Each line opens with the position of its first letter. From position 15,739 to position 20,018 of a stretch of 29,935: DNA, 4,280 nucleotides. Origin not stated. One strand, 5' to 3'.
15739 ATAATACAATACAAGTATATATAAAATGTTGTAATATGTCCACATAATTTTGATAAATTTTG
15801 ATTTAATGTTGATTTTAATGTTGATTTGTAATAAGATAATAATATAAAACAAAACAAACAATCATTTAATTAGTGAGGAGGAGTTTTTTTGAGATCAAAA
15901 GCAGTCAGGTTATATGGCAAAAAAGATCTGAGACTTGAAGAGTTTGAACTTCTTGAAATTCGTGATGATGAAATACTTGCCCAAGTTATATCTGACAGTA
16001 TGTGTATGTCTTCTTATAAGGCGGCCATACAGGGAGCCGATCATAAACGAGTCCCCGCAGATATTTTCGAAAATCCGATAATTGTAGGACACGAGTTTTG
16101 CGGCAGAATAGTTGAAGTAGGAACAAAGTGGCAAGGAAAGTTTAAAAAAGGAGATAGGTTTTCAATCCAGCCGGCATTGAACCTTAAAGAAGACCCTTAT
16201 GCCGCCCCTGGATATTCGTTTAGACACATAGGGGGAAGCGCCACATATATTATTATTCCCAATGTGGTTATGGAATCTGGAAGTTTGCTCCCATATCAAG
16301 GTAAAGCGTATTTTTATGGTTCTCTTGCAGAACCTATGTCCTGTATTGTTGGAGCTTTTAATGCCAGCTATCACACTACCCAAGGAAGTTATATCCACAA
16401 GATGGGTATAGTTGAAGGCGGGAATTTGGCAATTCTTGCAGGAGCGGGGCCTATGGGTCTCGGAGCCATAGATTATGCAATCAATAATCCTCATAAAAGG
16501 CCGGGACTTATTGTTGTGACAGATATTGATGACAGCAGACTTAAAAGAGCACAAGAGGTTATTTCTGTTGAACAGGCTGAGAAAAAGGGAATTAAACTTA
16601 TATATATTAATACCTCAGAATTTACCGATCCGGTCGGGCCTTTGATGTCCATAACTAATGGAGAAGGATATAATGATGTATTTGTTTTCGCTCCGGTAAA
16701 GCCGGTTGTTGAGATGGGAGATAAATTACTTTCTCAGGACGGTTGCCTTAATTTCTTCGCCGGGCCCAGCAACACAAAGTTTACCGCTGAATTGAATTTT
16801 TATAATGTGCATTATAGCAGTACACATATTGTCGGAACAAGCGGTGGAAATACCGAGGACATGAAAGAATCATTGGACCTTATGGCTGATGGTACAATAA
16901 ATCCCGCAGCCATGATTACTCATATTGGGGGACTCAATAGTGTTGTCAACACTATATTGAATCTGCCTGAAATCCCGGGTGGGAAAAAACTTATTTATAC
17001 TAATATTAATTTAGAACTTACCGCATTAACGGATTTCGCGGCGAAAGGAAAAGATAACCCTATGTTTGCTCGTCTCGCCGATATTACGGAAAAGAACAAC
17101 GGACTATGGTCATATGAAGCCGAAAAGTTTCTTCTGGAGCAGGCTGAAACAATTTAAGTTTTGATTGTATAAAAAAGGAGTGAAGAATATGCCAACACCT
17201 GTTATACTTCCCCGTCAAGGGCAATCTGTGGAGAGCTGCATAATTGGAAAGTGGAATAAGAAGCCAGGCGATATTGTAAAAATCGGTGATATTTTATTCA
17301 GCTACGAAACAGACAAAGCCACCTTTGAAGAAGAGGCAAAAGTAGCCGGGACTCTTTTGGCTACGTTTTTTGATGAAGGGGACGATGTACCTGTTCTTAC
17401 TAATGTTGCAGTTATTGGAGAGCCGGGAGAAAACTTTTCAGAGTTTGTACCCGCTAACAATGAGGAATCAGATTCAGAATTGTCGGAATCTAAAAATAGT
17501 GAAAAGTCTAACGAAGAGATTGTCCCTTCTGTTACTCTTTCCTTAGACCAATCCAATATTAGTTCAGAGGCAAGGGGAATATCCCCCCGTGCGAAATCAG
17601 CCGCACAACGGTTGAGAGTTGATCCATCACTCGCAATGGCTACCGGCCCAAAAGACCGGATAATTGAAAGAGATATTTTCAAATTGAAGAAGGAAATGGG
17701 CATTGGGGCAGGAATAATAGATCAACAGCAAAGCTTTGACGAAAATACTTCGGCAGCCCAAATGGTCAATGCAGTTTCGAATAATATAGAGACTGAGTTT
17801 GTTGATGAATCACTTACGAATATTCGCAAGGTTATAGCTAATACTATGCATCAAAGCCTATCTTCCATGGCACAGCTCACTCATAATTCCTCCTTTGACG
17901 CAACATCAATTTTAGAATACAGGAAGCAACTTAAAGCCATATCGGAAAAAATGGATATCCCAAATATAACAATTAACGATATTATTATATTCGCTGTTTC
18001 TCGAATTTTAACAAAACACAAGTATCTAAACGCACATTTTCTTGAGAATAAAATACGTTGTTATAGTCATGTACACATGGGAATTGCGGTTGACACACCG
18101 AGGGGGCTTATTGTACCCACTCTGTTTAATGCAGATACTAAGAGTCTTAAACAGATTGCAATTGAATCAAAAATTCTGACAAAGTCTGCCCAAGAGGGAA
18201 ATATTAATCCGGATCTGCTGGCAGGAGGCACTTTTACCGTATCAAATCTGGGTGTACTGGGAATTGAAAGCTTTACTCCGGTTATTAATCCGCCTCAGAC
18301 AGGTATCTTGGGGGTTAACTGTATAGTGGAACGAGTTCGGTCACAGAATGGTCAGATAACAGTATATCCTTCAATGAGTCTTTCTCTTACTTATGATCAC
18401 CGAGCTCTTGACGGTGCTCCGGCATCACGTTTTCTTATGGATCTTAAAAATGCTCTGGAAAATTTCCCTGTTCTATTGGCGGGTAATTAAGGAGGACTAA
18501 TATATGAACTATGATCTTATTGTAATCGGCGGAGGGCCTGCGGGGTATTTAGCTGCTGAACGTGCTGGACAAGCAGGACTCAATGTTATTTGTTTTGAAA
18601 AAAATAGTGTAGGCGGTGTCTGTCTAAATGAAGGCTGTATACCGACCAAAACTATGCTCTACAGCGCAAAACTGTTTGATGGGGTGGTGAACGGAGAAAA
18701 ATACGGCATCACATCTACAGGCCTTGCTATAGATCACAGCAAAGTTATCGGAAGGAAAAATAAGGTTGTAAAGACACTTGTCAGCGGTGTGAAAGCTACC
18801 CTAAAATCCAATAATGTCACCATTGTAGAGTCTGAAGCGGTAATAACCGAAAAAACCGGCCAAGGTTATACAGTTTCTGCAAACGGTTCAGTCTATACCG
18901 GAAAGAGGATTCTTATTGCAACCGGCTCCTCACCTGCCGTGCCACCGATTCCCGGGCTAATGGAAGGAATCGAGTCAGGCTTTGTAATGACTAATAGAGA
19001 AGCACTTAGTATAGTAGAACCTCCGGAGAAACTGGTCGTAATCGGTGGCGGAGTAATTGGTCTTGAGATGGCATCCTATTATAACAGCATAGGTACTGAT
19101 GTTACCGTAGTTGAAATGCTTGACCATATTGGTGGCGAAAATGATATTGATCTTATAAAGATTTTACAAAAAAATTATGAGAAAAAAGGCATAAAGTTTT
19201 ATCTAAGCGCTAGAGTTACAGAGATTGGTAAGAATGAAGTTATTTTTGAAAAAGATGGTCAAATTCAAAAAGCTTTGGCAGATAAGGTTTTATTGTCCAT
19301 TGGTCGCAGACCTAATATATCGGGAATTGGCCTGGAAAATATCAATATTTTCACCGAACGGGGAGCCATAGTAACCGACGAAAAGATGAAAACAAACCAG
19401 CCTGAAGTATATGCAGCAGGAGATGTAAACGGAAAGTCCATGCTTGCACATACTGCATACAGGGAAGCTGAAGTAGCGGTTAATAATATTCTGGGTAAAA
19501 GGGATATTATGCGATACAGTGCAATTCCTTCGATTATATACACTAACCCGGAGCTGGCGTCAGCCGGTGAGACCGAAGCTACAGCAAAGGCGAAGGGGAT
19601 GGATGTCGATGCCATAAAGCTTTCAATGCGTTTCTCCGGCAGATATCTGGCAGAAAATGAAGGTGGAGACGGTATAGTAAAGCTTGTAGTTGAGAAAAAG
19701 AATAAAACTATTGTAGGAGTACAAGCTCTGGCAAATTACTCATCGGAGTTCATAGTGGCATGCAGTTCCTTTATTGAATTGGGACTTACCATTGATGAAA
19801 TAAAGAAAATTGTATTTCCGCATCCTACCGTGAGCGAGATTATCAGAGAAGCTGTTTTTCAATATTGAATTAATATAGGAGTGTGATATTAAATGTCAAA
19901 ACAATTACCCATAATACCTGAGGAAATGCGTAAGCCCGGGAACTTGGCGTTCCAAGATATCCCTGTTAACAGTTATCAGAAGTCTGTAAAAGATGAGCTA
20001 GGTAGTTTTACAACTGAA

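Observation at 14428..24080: Candidate undescribed pathway: lipoate/ThDP dehydrogenase complex embedded in a ketose/polyol-phosphate regulon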

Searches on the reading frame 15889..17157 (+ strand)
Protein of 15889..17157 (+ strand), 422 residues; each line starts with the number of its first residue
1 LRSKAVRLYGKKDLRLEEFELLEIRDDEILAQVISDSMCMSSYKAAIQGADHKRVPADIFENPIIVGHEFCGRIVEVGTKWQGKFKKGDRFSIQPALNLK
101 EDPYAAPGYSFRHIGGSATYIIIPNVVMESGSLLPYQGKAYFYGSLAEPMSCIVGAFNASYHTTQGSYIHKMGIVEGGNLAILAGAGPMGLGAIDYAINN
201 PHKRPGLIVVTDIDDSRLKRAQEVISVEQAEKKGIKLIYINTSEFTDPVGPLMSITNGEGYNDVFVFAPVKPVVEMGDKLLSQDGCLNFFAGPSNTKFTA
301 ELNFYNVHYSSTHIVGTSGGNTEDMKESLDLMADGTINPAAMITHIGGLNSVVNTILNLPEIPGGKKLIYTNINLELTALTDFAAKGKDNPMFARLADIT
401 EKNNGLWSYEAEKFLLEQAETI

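Call 3: search_protein_families(library=pfam, proteins=[window:15889-17157:+])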
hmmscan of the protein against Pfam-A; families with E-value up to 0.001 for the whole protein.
window:15889-17157:+ (422 aa): 2 families
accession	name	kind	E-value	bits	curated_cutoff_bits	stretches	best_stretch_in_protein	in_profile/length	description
PF00107.32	ADH_zinc_N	-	4.5e-10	40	31.8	1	208-333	17-128/129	Zinc-binding dehydrogenase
PF08240.17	ADH_N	-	3.8e-08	34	23.5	1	26-125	2-96/104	Alcohol dehydrogenase GroES-like domain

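Call 4: search_protein_families(library=ncbifam, proteins=[window:15889-17157:+])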
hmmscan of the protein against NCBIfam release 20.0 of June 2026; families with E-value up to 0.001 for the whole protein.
window:15889-17157:+ (422 aa): 12 families
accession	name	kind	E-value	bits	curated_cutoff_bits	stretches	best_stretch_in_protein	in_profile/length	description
NF041097.1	keto_inos_dh_IolM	equivalog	4.5e-20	71.6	450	2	5-92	31-118/389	scyllo-inosose 3-dehydrogenase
TIGR00692.1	tdh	equivalog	5.5e-09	35.5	458.35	0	14-93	11-85/340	L-threonine 3-dehydrogenase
NF003808.0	PRK05396.1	equivalog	7.3e-09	34.9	380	1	11-93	10-87/341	L-threonine 3-dehydrogenase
TIGR03989.1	Rxyl_3153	subfamily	6.1e-08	32.3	440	1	11-90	11-82/370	NDMA-dependent alcohol dehydrogenase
NF010344.0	PRK13771.1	subfamily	1.8e-07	30.5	349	1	8-91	6-82/334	putative alcohol dehydrogenase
NF006940.0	PRK09422.1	equivalog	3e-07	29.7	344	0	171-355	155-321/338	alcohol dehydrogenase AdhP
TIGR01202.1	bchC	equivalog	5.2e-06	25.8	291.25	1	2-146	1-140/308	chlorophyll synthesis pathway protein BchC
TIGR02819.1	fdhA_non_GSH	equivalog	6.3e-06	25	636.95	0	113-223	134-231/397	formaldehyde dehydrogenase, glutathione-independent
NF007489.0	PRK10083.1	equivalog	6.6e-05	22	376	0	59-97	50-87/339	Zn-dependent oxidoreductase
NF007642.0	PRK10309.1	equivalog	7.5e-05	22.1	550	1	4-199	2-182/347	galactitol-1-phosphate 5-dehydrogenase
NF007375.0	PRK09880.1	equivalog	0.00013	20.8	469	1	6-96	8-90/344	L-idonate 5-dehydrogenase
NF041172.1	AcrlCoa_red_Thmprot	equivalog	0.00016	20.7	500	0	4-91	2-82/334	acryloyl-CoA reductase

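Call 54: search_solved_structures(query=window:15889-17157:+, max_evalue=0.00001)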
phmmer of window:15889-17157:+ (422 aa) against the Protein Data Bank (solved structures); distinct sequences matched with E-value up to 0.00001: 6.
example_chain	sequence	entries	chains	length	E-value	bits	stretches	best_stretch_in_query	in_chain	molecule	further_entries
1e3j_A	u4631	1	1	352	3.6e-12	49.3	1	7-194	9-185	NADP(H)-DEPENDENT KETOSE REDUCTASE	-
3qe3_A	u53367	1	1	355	1.1e-11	47.7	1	7-224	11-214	Sorbitol dehydrogenase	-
1pl6_A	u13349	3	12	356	1.2e-10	44.2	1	7-224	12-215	Sorbitol dehydrogenase | human sorbitol dehydrogenase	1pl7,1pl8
7y9p_A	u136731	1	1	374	1.3e-10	44.1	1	12-225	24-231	Xylitol dehydrogenase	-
2eer_A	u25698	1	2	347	1.5e-06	30.8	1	11-347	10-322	NAD-dependent alcohol dehydrogenase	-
2h6e_A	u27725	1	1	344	9.7e-06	28.1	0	11-92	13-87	D-arabinose 1-dehydrogenase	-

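Call 65: search_dna_similar(query=window:15889-17157:+, collection=plasmids, mode=protein, max_rows=8)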
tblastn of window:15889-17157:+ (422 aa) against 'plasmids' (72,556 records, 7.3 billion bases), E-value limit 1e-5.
Records with a match: 106; places in all: 121; records where one place covers at least 80% of the query: 30.
Best place of each record, by identity: <60% 106.
By first word of the organism name: Staphylococcus 23; Haloarcula 10; Mammaliicoccus 9; Lactiplantibacillus 7; Escherichia 5; Enterococcus 5; Acinetobacter 5; Shinella 4; Listeria 3; Burkholderia 3; and 25 more.
By predicted mobility (MOB-suite, as given by PLSDB): non-mobilizable 79; mobilizable 18; conjugative 9.
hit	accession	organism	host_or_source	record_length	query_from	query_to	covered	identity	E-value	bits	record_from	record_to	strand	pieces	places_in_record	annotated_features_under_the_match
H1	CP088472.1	Escherichia coli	Homo sapiens,blood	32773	1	418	99%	55.7%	2e-145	464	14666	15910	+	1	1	zinc-binding dehydrogenase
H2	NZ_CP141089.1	Escherichia coli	Homo sapiens,Infected Human Urine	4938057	1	418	99%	55.0%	2e-144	461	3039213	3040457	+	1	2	none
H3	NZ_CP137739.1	Escherichia coli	mixed culture,pig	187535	1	418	99%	55.0%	2e-144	461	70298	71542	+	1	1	yggP: zinc-binding dehydrogenase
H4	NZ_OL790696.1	Escherichia coli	-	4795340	1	418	99%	55.0%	5e-144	460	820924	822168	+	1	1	none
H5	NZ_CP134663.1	Escherichia coli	Larus michahellis,bacteria,cloaca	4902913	1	418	99%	54.5%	3e-142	455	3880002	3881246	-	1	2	none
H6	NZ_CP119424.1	Photobacterium sp. DA100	-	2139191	34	417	91%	56.5%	3e-134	432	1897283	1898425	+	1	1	none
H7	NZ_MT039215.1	Serratia proteamaculans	-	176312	1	422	100%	50.7%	4e-121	394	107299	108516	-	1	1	sorE: L-sorbose 1-phosphate reductase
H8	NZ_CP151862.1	Citrobacter freundii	-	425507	3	422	100%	50.5%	9e-121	393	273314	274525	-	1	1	sorE: L-sorbose 1-phosphate reductase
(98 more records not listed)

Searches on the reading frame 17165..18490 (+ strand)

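Call 3: search_protein_families(library=pfam, proteins=[window:17165-18490:+])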
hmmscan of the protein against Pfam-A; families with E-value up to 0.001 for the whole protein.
window:17165-18490:+ (441 aa): 3 families
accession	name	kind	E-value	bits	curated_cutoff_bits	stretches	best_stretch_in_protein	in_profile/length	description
PF00198.28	2-oxoacid_dh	-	1.3e-70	238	23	1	212-437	4-230/232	2-oxoacid dehydrogenases acyltransferase (catalytic domain)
PF00364.28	Biotin_lipoyl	-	2.4e-08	34.1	22.1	1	13-83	3-72/73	Biotin-requiring enzyme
PF02817.22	E3_binding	-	0.00013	22.5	23.7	1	139-171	3-35/36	e3 binding domain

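Call 4: search_protein_families(library=ncbifam, proteins=[window:17165-18490:+])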
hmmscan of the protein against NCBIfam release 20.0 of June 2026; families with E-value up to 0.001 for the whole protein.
window:17165-18490:+ (441 aa): 11 families
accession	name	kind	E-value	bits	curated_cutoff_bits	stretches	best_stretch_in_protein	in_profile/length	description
TIGR01349.1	PDHac_trf_mito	equivalog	1.3e-76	258.5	445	1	15-435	4-433/437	pyruvate dehydrogenase complex dihydrolipoamide acetyltransferase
NF008814.0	PRK11854.1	equivalog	1.2e-68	232.1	722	1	12-434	209-632/637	pyruvate dehydrogenase complex dihydrolipoyllysine-residue acetyltransferase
NF004309.0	PRK05704.1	equivalog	4.4e-67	227.2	449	1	12-436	4-403/408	2-oxoglutarate dehydrogenase complex dihydrolipoyllysine-residue succinyltransferase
TIGR01347.1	sucB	equivalog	2.3e-65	221.4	378.65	1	14-438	4-401/404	dihydrolipoyllysine-residue succinyltransferase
TIGR02927.1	SucB_Actino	equivalog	1.6e-60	205.5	423.45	1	10-433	126-570/579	2-oxoglutarate dehydrogenase, E2 component, dihydrolipoamide succinyltransferase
TIGR01348.1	PDHac_trf_long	equivalog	5.8e-53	180.3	552.1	1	33-434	177-582/587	dihydrolipoyllysine-residue acetyltransferase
NF011416.0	PRK14843.1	equivalog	7.4e-53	179.6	429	1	138-434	50-342/347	dihydrolipoamide acetyltransferase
NF008815.0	PRK11857.1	equivalog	1.5e-45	156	378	1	139-436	6-304/308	dihydrolipoamide acetyltransferase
NF008907.0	PRK12270.1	equivalog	1.3e-18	66.3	878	1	155-432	96-362/1241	multifunctional oxoglutarate decarboxylase/oxoglutarate dehydrogenase thiamine pyrophosphate-binding subunit/dihydrolipoyllysine-residue suc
NF011457.0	PRK14875.1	equivalog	1.5e-15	57.1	307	1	11-120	4-91/372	acetoin dehydrogenase dihydrolipoyllysine-residue acetyltransferase subunit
NF008854.0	PRK11892.1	equivalog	7.2e-15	54.6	454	1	9-125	1-118/464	pyruvate dehydrogenase complex E1 component subunit beta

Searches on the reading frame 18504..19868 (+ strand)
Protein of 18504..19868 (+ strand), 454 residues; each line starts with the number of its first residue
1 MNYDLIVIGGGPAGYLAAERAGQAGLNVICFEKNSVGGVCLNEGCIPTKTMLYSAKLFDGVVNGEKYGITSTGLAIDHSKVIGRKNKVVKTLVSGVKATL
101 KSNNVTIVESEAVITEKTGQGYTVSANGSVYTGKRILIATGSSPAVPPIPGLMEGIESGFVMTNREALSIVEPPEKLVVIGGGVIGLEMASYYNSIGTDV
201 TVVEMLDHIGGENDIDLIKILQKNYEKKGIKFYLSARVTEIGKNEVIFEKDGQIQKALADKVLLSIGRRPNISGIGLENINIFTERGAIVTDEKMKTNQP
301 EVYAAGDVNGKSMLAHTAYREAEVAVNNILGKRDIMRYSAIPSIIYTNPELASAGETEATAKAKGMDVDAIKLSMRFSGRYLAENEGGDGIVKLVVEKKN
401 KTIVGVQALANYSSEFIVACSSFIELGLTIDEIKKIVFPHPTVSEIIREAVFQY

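Call 3: search_protein_families(library=pfam, proteins=[window:18504-19868:+])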
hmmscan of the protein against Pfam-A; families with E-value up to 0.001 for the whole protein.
window:18504-19868:+ (454 aa): 12 families
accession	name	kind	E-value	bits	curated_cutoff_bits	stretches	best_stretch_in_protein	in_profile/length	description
PF07992.20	Pyr_redox_2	-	5.9e-70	236.4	26.1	1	3-322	1-291/291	Pyridine nucleotide-disulphide oxidoreductase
PF02852.28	Pyr_redox_dim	-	8.3e-26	90.8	25.3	1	341-450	1-109/110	Pyridine nucleotide-disulphide oxidoreductase, dimerisation domain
PF13738.12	Pyr_redox_3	-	1.7e-20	73.9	30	1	6-306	1-305/305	Pyridine nucleotide-disulphide oxidoreductase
PF00070.33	Pyr_redox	-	5.6e-20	72.1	22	1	176-245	1-70/82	Pyridine nucleotide-disulphide oxidoreductase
PF03486.20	HI0933_like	-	1.7e-11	44.5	50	1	4-35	2-33/244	HI0933-like protein Rossmann domain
PF13450.12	NAD_binding_8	-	1.3e-10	41.8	21.9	2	7-41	1-36/68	NAD(P)-binding Rossmann-like domain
PF12831.13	FAD_oxidored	-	1.1e-08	35.3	27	1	4-51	1-49/416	FAD dependent oxidoreductase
PF01266.30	DAO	-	8.7e-08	32.5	27.9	0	177-210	2-35/353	FAD dependent oxidoreductase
PF01262.27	AlaDh_PNT_C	-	8.3e-07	29.1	23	0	171-205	23-59/214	Alanine dehydrogenase/PNT, C-terminal domain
PF00890.30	FAD_binding_2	-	2.6e-06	27.3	20.4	1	4-36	1-33/414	FAD binding domain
PF01134.28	GIDA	-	1.8e-05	24.5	22.1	0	4-142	1-150/391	Glucose inhibited division protein A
PF05834.18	Lycopene_cycl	-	0.00016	21.3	23.4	0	4-32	1-31/380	Lycopene cyclase protein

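Call 4: search_protein_families(library=ncbifam, proteins=[window:18504-19868:+])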
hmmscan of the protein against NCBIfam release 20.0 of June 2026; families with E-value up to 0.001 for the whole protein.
window:18504-19868:+ (454 aa): 85 families (the best 25 are shown)
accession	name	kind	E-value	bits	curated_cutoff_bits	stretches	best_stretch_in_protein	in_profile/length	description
TIGR01350.1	lipoamide_DH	equivalog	3.8e-141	470.9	408.8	1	2-452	1-452/461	dihydrolipoyl dehydrogenase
NF004945.0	PRK06292.2-3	equivalog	1.3e-97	327.6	494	1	2-447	3-445/457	dihydrolipoyl dehydrogenase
TIGR02053.1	MerA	equivalog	1.5e-91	307.8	454.45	1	3-451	1-450/465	mercury(II) reductase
NF004943.0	PRK06292.2-1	equivalog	3.2e-86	289.9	432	1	2-451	3-452/456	dihydrolipoyl dehydrogenase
NF004991.0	PRK06370.1-3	subfamily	7.7e-84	282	620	1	2-452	35-485/509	FAD-containing oxidoreductase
NF004992.0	PRK06370.1-4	equivalog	3.5e-81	273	629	1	2-448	4-449/459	FAD-containing oxidoreductase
NF004776.0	PRK06116.1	equivalog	1.5e-77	261.5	480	1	2-445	4-444/450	glutathione-disulfide reductase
NF004947.0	PRK06292.2-5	equivalog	4.5e-73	246.7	592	1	2-452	3-456/474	dihydrolipoyl dehydrogenase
NF004944.0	PRK06292.2-2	equivalog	2.6e-69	234.1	619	1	2-451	3-449/460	dihydrolipoyl dehydrogenase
NF003585.0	PRK05249.1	equivalog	1.3e-68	231.7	465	1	2-452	6-455/464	Si-specific NAD(P)(+) transhydrogenase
NF010311.1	PRK13748.1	subfamily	1.8e-68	231.8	600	1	4-448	99-542/560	mercury(II) reductase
NF005883.0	PRK07845.1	equivalog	8.1e-68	229.5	479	1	4-451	4-456/466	NAD(P)H-quinone dehydrogenase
NF004946.0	PRK06292.2-4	subfamily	2.4e-67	227.8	634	1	2-450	3-466/487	dihydrolipoyl dehydrogenase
TIGR01424.1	gluta_reduc_2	equivalog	5.8e-67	226.2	606.05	1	2-445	2-440/446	glutathione-disulfide reductase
NF005572.0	PRK07251.1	equivalog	8.3e-66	222.5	537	1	2-447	3-432/438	FAD-containing oxidoreductase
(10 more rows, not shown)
